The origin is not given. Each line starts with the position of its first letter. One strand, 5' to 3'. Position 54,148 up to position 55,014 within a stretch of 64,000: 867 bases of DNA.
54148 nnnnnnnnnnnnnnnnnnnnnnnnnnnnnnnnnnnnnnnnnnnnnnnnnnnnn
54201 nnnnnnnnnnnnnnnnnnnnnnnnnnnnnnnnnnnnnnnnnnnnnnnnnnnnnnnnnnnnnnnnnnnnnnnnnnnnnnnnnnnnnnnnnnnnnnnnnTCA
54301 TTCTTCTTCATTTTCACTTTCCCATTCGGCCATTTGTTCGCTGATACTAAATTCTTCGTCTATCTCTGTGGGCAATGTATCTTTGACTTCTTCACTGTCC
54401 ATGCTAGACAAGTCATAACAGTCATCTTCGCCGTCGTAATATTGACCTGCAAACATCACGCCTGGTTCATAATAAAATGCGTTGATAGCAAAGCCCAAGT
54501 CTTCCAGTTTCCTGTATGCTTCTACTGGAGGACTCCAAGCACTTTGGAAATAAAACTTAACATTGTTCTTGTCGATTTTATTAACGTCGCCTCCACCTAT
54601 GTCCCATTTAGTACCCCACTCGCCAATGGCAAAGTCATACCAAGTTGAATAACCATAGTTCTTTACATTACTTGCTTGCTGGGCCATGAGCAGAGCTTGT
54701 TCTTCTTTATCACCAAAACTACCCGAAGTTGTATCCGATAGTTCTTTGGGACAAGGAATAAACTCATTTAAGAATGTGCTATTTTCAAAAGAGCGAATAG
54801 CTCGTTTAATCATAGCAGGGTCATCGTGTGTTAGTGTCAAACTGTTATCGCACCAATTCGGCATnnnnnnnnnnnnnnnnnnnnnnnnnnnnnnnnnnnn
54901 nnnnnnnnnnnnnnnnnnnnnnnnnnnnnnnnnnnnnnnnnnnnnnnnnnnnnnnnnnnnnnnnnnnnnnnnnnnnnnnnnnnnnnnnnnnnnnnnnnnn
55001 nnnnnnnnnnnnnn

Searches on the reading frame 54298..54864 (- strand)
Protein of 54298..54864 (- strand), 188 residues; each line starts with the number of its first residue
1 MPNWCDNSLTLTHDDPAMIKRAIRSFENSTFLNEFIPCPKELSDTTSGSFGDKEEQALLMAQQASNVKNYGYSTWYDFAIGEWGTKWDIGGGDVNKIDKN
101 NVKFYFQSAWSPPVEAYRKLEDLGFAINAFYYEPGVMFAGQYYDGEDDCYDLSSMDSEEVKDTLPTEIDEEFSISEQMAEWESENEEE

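Call 70: search_protein_families(library=pfam, proteins=[window:54298-54864:-], max_evalue=0.01)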
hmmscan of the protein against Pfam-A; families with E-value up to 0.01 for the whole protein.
window:54298-54864:- (188 aa): 1 family
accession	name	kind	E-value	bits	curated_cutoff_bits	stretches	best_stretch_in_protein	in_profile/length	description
PF18406.6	DUF1281_C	-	0.0082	16.5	22.8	0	94-120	6-32/88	Ferredoxin-like domain in Api92-like protein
